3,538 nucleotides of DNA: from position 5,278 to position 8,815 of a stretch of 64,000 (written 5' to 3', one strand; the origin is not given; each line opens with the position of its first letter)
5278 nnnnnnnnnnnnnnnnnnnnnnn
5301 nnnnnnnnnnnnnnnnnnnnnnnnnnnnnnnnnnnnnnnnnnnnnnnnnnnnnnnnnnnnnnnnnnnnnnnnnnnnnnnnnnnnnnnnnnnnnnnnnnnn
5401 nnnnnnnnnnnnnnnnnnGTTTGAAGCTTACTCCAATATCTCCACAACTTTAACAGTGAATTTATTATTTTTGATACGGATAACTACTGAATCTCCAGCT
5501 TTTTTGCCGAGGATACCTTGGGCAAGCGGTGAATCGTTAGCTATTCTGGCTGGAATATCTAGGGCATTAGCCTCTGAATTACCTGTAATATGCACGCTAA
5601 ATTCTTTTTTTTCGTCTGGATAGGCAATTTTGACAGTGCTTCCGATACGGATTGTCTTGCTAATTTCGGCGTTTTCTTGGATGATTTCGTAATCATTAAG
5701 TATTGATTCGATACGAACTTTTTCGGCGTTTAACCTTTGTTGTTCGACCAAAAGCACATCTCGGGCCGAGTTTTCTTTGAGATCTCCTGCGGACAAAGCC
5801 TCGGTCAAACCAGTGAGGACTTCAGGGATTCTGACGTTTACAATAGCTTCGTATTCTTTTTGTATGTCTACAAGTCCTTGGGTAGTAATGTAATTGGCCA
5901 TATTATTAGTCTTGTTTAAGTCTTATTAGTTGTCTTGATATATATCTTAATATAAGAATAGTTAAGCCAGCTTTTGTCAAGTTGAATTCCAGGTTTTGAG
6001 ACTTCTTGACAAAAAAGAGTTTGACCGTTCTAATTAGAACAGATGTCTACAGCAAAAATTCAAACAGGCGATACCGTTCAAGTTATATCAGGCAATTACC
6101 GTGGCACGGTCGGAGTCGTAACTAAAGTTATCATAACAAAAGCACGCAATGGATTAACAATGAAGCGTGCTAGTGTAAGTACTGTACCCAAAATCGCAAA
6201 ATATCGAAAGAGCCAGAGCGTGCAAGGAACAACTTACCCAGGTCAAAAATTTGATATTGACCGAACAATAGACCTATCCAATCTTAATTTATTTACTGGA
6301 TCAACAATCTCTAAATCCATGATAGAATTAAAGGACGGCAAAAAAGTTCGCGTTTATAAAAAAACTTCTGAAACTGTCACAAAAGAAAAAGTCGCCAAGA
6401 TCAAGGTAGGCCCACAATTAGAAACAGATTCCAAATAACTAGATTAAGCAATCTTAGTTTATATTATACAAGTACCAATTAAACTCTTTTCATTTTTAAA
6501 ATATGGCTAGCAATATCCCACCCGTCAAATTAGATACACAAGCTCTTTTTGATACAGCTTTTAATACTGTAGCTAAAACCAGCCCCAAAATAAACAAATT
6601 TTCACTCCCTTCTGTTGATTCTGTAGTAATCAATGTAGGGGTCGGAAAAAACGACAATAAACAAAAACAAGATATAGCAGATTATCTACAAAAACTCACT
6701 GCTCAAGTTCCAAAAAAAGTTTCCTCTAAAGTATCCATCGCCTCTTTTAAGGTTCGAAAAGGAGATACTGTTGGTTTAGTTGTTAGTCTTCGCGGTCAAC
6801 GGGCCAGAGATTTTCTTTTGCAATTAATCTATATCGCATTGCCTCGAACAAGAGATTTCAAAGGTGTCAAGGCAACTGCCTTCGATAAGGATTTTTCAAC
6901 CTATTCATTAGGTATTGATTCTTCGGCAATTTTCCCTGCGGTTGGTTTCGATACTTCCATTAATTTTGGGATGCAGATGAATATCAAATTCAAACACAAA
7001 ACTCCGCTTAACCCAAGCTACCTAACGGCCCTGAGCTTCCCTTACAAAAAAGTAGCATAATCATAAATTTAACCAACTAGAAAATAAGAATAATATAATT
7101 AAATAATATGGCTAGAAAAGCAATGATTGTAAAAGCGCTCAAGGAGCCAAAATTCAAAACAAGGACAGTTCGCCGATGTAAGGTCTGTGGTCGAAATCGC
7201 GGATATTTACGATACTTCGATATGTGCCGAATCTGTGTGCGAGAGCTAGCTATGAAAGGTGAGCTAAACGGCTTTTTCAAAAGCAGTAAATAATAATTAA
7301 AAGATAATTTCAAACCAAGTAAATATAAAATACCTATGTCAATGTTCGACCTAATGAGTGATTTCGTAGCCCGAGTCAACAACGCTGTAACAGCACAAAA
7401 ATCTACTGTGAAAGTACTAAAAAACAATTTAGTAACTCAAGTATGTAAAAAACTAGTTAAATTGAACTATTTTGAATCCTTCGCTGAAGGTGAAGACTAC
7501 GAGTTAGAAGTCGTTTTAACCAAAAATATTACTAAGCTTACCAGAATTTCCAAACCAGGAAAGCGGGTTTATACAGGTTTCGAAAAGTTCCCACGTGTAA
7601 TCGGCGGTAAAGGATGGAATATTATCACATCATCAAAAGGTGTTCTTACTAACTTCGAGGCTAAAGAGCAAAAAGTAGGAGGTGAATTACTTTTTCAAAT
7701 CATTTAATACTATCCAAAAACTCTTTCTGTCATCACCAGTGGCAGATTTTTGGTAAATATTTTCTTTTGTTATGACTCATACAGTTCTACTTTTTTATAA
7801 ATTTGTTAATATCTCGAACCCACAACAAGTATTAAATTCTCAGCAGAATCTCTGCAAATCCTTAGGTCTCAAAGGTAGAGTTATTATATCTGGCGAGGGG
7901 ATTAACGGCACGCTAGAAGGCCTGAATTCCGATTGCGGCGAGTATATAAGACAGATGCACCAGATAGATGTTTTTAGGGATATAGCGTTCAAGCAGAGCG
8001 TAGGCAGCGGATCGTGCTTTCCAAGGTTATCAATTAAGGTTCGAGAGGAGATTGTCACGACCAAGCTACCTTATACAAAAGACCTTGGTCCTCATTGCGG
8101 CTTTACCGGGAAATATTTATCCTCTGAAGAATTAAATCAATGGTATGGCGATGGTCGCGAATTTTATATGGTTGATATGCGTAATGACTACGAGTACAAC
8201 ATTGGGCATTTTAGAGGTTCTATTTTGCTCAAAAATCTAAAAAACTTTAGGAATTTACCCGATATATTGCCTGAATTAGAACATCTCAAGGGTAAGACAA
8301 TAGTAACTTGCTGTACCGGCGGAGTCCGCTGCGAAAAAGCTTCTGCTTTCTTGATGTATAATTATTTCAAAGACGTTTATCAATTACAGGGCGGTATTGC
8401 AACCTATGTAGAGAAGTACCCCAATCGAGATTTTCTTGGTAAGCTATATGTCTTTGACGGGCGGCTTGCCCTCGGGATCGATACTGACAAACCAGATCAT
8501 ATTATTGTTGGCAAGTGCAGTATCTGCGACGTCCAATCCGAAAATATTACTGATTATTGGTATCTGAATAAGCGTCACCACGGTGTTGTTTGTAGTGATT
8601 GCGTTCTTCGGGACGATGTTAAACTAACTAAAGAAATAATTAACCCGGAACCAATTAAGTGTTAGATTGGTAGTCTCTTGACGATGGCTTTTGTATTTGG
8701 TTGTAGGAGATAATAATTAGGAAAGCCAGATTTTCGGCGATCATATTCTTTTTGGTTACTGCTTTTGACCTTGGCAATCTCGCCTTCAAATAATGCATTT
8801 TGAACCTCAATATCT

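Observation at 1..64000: Exceptional density of truncated or catalytically degenerate copies of core information-processing genes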

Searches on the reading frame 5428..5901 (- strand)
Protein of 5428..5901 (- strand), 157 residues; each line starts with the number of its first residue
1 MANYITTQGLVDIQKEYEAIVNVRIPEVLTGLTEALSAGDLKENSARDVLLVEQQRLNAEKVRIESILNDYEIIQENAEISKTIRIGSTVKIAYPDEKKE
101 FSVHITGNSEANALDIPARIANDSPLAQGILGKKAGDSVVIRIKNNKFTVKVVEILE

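Call 5: search_protein_families(library=pfam, proteins=[window:5428-5901:-], max_evalue=0.001)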
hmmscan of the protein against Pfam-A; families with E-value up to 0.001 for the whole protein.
window:5428-5901:- (157 aa): 2 families
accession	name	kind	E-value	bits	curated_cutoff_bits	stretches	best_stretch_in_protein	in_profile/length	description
PF01272.25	GreA_GreB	-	4.3e-17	62.3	26.9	1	82-155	4-75/77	Transcription elongation factor, GreA/GreB, C-term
PF03449.20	GreA_GreB_N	-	8.5e-10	39.1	24.5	1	3-73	1-71/71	Transcription elongation factor, N-terminal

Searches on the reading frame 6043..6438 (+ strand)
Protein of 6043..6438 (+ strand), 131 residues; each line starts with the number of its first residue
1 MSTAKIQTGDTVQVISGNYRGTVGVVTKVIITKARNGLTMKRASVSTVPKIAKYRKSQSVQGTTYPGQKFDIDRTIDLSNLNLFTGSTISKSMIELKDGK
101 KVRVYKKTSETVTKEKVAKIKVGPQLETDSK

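Call 5: search_protein_families(library=pfam, proteins=[window:6043-6438:+], max_evalue=0.001)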
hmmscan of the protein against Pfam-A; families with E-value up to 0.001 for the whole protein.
window:6043-6438:+ (131 aa): 2 families
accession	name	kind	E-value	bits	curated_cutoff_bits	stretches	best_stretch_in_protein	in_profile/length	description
PF17136.10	ribosomal_L24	-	6e-06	26.9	27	1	64-111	15-64/65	Ribosomal proteins 50S L24/mitochondrial 39S L24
PF00467.35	KOW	-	1.6e-05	25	22.3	1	9-34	2-27/32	KOW motif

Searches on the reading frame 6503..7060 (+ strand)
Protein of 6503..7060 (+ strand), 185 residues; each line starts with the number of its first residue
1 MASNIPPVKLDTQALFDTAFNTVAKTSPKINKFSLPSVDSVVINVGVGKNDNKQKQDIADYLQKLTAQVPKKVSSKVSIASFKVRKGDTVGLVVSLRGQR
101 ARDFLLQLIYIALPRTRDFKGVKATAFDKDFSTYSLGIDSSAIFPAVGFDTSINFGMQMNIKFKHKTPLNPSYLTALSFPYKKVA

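Call 5: search_protein_families(library=pfam, proteins=[window:6503-7060:+], max_evalue=0.001)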
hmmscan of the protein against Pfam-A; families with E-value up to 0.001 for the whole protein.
window:6503-7060:+ (185 aa): 2 families
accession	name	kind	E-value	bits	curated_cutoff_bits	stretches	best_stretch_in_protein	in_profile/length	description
PF00673.26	Ribosomal_L5_C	-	1.2e-18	67.4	27.8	1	90-180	2-93/94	ribosomal L5P family C-terminus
PF00281.24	Ribosomal_L5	-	3.3e-09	37.3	34.9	1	34-85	4-57/57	Ribosomal protein L5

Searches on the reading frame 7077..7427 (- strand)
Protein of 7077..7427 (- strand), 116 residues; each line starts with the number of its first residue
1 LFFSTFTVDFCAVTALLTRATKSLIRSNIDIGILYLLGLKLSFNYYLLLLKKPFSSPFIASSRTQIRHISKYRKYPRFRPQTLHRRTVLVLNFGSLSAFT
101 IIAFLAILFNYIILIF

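Call 9: search_protein_families(library=pfam, proteins=[window:7077-7427:-], max_evalue=0.001)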
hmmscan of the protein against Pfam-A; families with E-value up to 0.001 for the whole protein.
window:7077-7427:- (116 aa): 0 families

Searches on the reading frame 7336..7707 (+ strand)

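Call 5: search_protein_families(library=pfam, proteins=[window:7336-7707:+], max_evalue=0.001)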
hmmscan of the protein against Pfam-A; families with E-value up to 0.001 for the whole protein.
window:7336-7707:+ (123 aa): 1 family
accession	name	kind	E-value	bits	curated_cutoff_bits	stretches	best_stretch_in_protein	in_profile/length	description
PF00410.24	Ribosomal_S8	-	7.9e-26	91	24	1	5-122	1-125/126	Ribosomal protein S8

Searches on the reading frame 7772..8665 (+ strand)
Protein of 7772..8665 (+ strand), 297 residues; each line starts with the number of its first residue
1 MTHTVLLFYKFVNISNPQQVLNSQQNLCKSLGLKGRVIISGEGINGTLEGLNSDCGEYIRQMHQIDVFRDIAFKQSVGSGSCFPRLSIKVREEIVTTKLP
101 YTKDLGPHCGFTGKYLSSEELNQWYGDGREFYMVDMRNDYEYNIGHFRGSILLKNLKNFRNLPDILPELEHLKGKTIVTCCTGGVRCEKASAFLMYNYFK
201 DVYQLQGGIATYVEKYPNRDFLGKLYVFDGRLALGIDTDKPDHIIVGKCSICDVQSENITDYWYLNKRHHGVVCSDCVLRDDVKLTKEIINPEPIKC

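Call 5: search_protein_families(library=pfam, proteins=[window:7772-8665:+], max_evalue=0.001)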
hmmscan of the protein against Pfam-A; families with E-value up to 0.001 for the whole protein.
window:7772-8665:+ (297 aa): 3 families
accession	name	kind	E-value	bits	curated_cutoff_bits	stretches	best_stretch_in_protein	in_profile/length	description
PF17773.7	UPF0176_N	-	2e-24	86.2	26.2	1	4-94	2-92/92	UPF0176 acylphosphatase like domain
PF00581.25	Rhodanese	-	3.8e-12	47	22.2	1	119-213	3-100/102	Rhodanese-like domain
PF12368.13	Rhodanese_C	-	1.2e-06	29.1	26.9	1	223-278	2-54/66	Rhodanase C-terminal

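Call 91: search_protein_families(library=ncbifam, proteins=[window:7772-8665:+], max_evalue=0.0001)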
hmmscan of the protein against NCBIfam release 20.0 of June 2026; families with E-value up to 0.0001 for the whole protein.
window:7772-8665:+ (297 aa): 8 families
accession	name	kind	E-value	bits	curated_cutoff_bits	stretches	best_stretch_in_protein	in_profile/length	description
NF001133.1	PRK00142.1-1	equivalog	9.4e-66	221.6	170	1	5-234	1-227/229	oxygen-dependent tRNA uridine(34) hydroxylase TrhO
NF003703.0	PRK05320.1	equivalog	1.2e-46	159.6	331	1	7-277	7-273/280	sulfurtransferase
NF002397.0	PRK01415.1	equivalog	3.1e-32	112.3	280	1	4-237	6-236/247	hypothetical protein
NF005902.0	PRK07878.1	equivalog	2.1e-10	40.1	647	1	113-215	286-384/392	adenylyltransferase/sulfurtransferase MoeZ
NF045521.1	rhoda_near_glyco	subfamily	3.4e-09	36.6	145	1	115-215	19-111/144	rhodanese homology domain-containing protein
NF001195.0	PRK00162.1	equivalog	1.8e-06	28.2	102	1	130-218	20-102/108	thiosulfate sulfurtransferase GlpE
NF005646.0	PRK07411.1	equivalog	7.2e-06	25.4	633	1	117-215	285-382/390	molybdopterin-synthase adenylyltransferase MoeB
NF006444.0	PRK08762.1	equivalog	1.3e-05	24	449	1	129-213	28-108/387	molybdopterin-synthase adenylyltransferase MoeB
